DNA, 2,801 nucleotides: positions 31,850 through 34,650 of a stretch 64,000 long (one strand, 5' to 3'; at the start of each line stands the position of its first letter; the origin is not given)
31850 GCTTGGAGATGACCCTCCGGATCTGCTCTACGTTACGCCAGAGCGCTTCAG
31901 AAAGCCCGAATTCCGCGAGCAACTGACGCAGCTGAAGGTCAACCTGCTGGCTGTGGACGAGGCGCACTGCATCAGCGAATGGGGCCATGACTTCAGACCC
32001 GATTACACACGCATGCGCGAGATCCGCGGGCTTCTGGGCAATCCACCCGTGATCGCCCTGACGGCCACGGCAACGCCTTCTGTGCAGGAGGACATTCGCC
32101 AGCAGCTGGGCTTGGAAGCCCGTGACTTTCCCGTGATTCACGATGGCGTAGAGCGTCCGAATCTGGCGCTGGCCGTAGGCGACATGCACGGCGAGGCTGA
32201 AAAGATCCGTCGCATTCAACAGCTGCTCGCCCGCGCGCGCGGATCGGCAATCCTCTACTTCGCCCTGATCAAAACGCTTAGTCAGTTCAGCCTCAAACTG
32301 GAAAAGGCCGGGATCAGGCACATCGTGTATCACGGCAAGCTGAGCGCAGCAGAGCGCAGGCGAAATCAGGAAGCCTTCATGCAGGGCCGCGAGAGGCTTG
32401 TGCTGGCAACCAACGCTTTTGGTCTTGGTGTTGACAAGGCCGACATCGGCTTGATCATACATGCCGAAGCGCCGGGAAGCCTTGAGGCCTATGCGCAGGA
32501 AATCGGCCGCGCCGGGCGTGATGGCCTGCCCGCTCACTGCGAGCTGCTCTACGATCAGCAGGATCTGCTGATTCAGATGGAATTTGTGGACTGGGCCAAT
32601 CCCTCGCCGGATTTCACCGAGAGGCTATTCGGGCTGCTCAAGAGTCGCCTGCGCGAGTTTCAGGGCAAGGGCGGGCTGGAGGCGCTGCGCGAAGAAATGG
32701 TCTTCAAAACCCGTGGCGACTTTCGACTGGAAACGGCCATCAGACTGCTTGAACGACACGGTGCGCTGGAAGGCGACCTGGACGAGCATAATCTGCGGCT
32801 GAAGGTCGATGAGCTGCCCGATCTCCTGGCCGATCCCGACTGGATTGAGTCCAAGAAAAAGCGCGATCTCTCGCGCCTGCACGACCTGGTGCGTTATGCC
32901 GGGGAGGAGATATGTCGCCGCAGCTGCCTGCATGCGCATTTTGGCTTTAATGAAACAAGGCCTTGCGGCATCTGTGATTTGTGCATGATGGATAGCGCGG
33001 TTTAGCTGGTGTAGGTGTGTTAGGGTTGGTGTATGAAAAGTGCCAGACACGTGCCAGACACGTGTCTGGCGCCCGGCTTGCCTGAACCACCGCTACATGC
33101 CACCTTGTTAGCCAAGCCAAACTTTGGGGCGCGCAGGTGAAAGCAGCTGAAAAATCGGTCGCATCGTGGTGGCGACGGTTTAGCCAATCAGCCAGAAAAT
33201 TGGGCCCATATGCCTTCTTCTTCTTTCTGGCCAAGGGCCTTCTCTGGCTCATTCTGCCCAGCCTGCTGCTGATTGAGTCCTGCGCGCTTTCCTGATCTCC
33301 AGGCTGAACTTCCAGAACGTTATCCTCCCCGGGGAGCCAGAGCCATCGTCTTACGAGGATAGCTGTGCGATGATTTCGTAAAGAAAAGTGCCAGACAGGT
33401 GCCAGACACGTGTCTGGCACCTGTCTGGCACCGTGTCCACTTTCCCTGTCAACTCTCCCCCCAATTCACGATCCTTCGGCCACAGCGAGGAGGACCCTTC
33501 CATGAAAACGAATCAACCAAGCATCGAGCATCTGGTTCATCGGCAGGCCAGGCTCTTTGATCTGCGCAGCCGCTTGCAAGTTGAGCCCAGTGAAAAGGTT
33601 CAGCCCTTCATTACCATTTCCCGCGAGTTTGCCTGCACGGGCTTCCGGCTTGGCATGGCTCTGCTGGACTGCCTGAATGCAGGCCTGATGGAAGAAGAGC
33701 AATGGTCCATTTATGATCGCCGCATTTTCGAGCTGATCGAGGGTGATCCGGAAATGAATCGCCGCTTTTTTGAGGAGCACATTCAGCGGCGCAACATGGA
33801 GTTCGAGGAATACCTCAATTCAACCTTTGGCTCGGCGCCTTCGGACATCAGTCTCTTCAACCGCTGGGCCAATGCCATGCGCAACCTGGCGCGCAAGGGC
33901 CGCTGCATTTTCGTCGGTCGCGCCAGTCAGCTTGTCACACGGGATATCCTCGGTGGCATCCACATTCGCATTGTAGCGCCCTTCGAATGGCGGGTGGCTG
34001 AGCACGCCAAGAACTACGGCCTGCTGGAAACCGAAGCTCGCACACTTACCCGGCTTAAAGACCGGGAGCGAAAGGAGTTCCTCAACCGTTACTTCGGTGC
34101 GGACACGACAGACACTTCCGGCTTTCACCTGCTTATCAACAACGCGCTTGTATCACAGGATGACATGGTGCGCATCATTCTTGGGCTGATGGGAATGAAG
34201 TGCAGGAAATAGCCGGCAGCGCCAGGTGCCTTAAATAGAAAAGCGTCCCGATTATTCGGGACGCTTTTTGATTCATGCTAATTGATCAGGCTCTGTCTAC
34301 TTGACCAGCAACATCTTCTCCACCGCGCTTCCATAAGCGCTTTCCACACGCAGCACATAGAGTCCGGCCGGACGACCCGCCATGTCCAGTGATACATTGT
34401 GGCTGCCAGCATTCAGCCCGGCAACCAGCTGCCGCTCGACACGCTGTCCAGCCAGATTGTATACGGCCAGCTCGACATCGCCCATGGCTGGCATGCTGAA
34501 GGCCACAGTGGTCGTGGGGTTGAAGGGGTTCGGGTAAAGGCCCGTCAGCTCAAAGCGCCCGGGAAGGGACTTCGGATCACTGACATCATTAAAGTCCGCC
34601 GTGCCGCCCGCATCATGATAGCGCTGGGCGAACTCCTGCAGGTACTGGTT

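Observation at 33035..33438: Two copies of a GAAAAG-led long palindrome bracket a 310-bp non-coding segment between recQ and the cytidylate-kinase-like gene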

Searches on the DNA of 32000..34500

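Call 8: search_rna_families(source=window, start=32000, end=34500, threshold=evalue, max_evalue=1)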
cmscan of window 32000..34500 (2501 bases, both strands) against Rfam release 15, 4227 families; matches with E-value up to 1: 7.
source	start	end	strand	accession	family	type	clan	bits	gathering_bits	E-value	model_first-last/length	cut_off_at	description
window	33387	33434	+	RF03790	MIR8008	Gene; miRNA;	-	33.7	66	0.00015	1-55/55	no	MIR8008 microRNA precursor family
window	33387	33432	-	RF00883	MIR820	Gene; miRNA;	-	25.9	196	0.16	1-191/191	no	MIR820 microRNA precursor family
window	33370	33453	-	RF00765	mir-337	Gene; miRNA;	-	24.3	80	0.037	1-93/93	no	mir-337 microRNA precursor family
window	33390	33429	-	RF03330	mir-750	Gene; miRNA;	-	22.7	60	0.058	1-80/80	no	mir-750 microRNA precursor family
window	33379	33444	-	RF04282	mir-507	Gene; miRNA;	CL00136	22.3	79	0.16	1-82/82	no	mir-507 microRNA precursor family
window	33391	33428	+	RF04282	mir-507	Gene; miRNA;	CL00136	20.2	79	0.65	17-66/82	no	mir-507 microRNA precursor family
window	33376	33442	-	RF04302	mir-506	Gene; miRNA;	CL00140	20.2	84.5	0.74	1-81/81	no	mir-506 microRNA precursor family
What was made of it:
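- On Rfam RNA families: Only sub-threshold miRNA-precursor hits fall on the hairpin (call 8).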

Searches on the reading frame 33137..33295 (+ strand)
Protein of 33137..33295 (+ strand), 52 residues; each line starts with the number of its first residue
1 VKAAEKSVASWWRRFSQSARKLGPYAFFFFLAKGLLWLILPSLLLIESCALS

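Call 12: search_protein_families(library=pfam, proteins=[window:33137-33295:+])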
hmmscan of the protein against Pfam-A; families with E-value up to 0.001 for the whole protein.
window:33137-33295:+ (52 aa): 0 families
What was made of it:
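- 33137..33295 (+): ORF52: a 52-codon gene for a small peptide with one hydrophobic helix (GTG start). It has no family assignment. There is no Pfam hit (call 12).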

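Call 46: find_homologous_proteins(query=window:33137-33292:+, max_evalue=10)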
Query seq(52 aa) (52 aa): 1 proteins with E <= 10 among 1 candidates.
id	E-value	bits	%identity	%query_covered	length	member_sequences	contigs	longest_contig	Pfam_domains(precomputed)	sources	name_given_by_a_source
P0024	3.4e-21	91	81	100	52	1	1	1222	-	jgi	jgi:hypothetical protein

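Call 47: find_encoding_contigs(protein=P0024, flank=2000, max_places=5)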
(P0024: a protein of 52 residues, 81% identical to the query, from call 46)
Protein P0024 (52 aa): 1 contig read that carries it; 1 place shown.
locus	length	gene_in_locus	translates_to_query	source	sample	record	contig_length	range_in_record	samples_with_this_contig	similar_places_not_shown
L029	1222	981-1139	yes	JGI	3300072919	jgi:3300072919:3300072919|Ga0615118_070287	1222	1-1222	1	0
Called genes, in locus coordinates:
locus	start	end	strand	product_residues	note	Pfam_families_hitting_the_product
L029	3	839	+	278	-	PF00271:Helicase_C, PF16124:RecQ_Zn_bind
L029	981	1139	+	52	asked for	-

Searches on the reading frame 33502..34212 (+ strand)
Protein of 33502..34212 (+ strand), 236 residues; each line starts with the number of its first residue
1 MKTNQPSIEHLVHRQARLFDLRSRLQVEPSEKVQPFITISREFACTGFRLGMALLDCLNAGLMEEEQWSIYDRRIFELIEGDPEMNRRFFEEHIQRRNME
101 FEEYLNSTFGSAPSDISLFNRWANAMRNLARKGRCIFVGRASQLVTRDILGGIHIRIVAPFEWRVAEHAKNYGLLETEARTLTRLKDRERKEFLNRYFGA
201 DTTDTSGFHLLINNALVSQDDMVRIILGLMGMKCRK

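Call 12: search_protein_families(library=pfam, proteins=[window:33502-34212:+])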
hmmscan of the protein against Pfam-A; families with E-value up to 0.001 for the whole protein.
window:33502-34212:+ (236 aa): 1 family
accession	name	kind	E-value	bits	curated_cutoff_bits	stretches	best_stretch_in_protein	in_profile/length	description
PF13189.12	Cytidylate_kin2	-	5e-28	98.9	28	1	37-214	2-174/176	Cytidylate kinase-like family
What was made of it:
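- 33502..34212 (+): Cytidylate-kinase-like gene (PF13189), the downstream neighbour. Call 12.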

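Call 13: find_encoding_contigs(protein=window:33502-34212:+, flank=3000, max_places=10)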
Protein window:33502-34212:+ (236 aa): 2 contigs read that carry it; 2 places shown.
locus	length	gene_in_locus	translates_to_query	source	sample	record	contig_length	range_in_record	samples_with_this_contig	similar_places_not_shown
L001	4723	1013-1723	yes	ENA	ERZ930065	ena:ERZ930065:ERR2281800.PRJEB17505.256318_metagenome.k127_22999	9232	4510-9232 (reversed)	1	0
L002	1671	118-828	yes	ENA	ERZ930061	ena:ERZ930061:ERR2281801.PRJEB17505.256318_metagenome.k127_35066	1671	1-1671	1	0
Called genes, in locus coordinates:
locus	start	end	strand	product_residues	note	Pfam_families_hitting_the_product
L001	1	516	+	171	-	?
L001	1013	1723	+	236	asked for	PF13189:Cytidylate_kin2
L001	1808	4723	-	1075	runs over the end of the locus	PF00932:LTD, PF18942:DUF5689 (faint), PF13091:PLDc_2, PF18962:Por_Secre_tail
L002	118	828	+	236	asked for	PF13189:Cytidylate_kin2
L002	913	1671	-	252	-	?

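Call 27: find_homologous_proteins(query=window:33502-34212:+, max_evalue=1e-10)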
Query window:33502-34212:+ (236 aa): 23 proteins with E <= 1e-10 among 379 candidates.
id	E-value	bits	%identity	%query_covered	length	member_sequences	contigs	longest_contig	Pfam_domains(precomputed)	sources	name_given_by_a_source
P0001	3.5e-155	532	100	100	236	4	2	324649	PF13189.13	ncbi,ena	-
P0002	2.2e-120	418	76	99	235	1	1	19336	PF13189.13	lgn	-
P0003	1.3e-112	393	73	99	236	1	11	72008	PF13189.13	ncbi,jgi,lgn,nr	ncbi:MAG: cytidylate kinase-like family protein [bacterium]|jgi:cytidylate kinase|nr:cytidylate kina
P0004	3.8e-112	391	72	99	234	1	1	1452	PF13189.13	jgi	jgi:cytidylate kinase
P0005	3.8e-109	382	70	99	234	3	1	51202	PF13189.13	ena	-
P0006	6.3e-109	381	71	99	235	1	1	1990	PF13189.13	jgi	-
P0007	2.0e-108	379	73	97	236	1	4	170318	PF13189.13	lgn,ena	-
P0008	3.7e-107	375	69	99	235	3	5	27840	PF13189.13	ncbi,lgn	-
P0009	8.5e-107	374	70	100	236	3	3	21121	PF13189.13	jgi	jgi:cytidylate kinase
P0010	2.7e-105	369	68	99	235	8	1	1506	PF13189.13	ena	-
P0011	2.3e-102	359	68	98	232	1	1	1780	PF13189.13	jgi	jgi:cytidylate kinase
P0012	1.5e-99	350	67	97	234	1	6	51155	PF13189.13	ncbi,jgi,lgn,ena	-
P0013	5.9e-98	345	65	98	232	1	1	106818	PF13189.13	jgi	jgi:cytidylate kinase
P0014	1.0e-89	318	63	94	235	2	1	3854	PF13189.13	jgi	-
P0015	2.0e-84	301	75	72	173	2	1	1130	PF13189.13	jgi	jgi:cytidylate kinase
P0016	3.9e-83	296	57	95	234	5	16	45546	PF13189.13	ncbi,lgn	-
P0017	1.3e-81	291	57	97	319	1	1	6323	PF13189.13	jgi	jgi:cytidylate kinase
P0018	8.3e-71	256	52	99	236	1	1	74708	PF13189.13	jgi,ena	jgi:cytidylate kinase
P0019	1.5e-27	115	30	83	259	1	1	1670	PF13189.13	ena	-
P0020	6.2e-26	109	34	83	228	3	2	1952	PF13189.13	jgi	jgi:cytidylate kinase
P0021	6.0e-16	77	28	96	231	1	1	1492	PF13189.13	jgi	jgi:cytidylate kinase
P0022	8.8e-13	66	29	97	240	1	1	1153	PF13189.13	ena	-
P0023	1.3e-12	66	24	95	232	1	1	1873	PF13189.13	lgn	-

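Call 28: find_encoding_contigs(protein=P0002, flank=4000, max_places=2)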
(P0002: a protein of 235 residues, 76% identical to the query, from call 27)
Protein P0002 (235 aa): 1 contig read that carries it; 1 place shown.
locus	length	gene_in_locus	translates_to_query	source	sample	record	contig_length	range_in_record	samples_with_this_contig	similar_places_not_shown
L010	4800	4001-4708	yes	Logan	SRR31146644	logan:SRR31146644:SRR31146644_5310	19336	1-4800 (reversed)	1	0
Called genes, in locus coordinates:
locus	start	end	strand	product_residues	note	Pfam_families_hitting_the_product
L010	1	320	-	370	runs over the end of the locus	PF00383:dCMP_cyt_deam_1, PF01872:RibD_C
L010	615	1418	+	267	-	PF10977:DUF2797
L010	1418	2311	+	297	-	PF01734:Patatin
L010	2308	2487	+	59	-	PF04102:SlyX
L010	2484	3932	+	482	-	PF00270:DEAD, PF00271:Helicase_C, PF16124:RecQ_Zn_bind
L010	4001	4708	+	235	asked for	PF13189:Cytidylate_kin2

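Call 29: find_encoding_contigs(protein=P0003, flank=4000, max_places=2)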
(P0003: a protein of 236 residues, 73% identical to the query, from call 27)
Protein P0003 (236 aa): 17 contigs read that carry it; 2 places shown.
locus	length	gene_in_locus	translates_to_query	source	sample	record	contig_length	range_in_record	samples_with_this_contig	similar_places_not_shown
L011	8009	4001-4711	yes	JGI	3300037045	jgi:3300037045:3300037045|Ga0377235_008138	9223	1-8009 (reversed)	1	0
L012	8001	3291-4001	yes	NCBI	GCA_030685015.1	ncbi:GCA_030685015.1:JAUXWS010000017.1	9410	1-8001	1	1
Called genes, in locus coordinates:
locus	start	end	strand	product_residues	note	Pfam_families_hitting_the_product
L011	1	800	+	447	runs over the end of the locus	PF05598:DUF772, PF01609:DDE_Tnp_1, PF13751:DDE_Tnp_1_6 (weak)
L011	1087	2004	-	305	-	PF00892:EamA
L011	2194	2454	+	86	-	-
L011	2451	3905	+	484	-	PF00270:DEAD, PF00271:Helicase_C, PF16124:RecQ_Zn_bind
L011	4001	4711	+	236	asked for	PF13189:Cytidylate_kin2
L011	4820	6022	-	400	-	-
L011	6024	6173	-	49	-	-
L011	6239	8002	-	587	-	PF13091:PLDc_2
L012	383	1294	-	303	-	PF00892:EamA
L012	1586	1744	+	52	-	PF04102:SlyX (weak)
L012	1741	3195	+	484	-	PF00270:DEAD, PF00271:Helicase_C, PF16124:RecQ_Zn_bind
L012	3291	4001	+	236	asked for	PF13189:Cytidylate_kin2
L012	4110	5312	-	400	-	-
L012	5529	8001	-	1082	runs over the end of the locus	PF00932:LTD, PF18942:DUF5689 (weak), PF13091:PLDc_2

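Call 30: find_encoding_contigs(protein=P0007, flank=4000, max_places=2)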
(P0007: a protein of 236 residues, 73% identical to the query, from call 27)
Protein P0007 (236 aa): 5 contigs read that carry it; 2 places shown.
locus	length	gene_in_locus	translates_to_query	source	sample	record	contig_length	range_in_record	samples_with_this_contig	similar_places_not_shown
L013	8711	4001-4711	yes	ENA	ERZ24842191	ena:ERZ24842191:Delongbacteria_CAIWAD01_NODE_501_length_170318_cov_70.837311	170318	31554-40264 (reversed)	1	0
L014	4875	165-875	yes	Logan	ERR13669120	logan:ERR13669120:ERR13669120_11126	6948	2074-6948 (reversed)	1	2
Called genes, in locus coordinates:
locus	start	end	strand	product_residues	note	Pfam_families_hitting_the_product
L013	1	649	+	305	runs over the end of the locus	PF01734:Patatin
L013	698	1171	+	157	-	-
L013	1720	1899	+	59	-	-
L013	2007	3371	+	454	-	PF00270:DEAD, PF00271:Helicase_C, PF16124:RecQ_Zn_bind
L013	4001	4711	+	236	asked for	PF13189:Cytidylate_kin2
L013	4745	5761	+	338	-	PF01839:FG-GAP (faint), PF13517:FG-GAP_3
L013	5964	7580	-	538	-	PF03537:Glyco_hydro_114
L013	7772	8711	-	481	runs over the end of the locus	PF00672:HAMP, PF26769:HAMP_PhoQ (weak), PF00211:Guanylate_cyc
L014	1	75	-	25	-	?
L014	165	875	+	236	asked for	PF13189:Cytidylate_kin2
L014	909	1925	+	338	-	PF01839:FG-GAP (faint), PF13517:FG-GAP_3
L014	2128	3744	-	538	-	PF03537:Glyco_hydro_114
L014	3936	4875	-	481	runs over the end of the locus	PF00672:HAMP, PF26769:HAMP_PhoQ (weak), PF00211:Guanylate_cyc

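Call 31: find_encoding_contigs(protein=P0005, flank=4000, max_places=2)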
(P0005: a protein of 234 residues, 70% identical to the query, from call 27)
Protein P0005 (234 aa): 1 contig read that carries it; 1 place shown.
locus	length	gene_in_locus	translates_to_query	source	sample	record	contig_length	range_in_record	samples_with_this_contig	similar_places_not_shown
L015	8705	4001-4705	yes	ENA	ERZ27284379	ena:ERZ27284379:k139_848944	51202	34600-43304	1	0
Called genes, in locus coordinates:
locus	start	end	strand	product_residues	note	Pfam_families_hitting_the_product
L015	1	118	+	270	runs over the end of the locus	PF10977:DUF2797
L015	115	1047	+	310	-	PF01734:Patatin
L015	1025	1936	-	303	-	PF00892:EamA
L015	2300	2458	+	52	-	-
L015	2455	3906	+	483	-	PF00270:DEAD, PF00271:Helicase_C, PF16124:RecQ_Zn_bind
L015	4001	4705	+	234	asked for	PF13189:Cytidylate_kin2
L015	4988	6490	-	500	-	-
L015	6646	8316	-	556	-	PF03537:Glyco_hydro_114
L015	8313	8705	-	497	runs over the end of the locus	PF00672:HAMP, PF00211:Guanylate_cyc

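Call 88: list_cluster_members(proteins=[P0001, window:33137-33292:+])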
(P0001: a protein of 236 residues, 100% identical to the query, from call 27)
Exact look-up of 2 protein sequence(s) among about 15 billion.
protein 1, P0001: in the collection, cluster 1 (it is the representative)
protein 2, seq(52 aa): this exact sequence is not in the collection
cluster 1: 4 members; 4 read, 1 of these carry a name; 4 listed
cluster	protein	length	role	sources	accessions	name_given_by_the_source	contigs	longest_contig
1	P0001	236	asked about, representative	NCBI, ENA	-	-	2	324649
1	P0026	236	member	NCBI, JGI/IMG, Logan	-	cytidylate kinase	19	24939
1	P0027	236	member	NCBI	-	-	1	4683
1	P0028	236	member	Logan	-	-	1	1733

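Call 89: find_encoding_contigs(protein=P0026, flank=3000, max_places=10)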
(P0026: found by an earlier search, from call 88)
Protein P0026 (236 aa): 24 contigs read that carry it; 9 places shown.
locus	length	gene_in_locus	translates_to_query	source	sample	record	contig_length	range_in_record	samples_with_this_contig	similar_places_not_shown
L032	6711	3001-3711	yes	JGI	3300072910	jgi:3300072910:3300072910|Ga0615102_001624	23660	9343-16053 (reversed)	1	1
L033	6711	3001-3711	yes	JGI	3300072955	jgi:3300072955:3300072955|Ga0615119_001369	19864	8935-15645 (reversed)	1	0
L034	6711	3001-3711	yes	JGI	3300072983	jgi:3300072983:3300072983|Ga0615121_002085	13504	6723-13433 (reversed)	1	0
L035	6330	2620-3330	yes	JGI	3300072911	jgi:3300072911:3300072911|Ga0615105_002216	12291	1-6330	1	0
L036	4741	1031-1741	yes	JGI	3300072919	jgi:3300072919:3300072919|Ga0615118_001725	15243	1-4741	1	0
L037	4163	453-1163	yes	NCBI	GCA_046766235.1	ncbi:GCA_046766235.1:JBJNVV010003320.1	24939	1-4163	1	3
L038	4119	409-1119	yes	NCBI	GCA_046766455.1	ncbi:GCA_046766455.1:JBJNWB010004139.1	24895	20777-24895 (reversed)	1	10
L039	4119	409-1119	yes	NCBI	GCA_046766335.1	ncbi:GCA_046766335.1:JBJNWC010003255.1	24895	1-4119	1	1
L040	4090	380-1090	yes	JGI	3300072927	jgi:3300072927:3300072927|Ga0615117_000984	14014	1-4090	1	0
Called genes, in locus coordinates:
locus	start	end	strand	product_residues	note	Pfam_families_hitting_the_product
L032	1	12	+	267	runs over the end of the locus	PF10977:DUF2797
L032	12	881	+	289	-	PF01734:Patatin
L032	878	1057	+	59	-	PF04102:SlyX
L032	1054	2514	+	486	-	PF04851:ResIII (weak), PF00270:DEAD, PF00271:Helicase_C, PF16124:RecQ_Zn_bind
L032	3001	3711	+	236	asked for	PF13189:Cytidylate_kin2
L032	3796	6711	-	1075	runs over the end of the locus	PF00932:LTD, PF18942:DUF5689 (faint), PF13091:PLDc_2, PF18962:Por_Secre_tail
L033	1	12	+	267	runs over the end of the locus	PF10977:DUF2797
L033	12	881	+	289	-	PF01734:Patatin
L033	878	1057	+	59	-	PF04102:SlyX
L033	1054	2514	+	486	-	PF04851:ResIII (weak), PF00270:DEAD, PF00271:Helicase_C, PF16124:RecQ_Zn_bind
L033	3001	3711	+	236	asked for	PF13189:Cytidylate_kin2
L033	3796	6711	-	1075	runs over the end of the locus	PF00932:LTD, PF18942:DUF5689 (faint), PF13091:PLDc_2, PF18962:Por_Secre_tail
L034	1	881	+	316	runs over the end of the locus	?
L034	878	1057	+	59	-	PF04102:SlyX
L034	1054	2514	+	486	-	PF04851:ResIII (weak), PF00270:DEAD, PF00271:Helicase_C, PF16124:RecQ_Zn_bind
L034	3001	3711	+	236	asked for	PF13189:Cytidylate_kin2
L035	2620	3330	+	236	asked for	PF13189:Cytidylate_kin2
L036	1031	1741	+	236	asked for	PF13189:Cytidylate_kin2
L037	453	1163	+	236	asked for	PF13189:Cytidylate_kin2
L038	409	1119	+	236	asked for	PF13189:Cytidylate_kin2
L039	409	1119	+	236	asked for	PF13189:Cytidylate_kin2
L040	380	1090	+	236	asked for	PF13189:Cytidylate_kin2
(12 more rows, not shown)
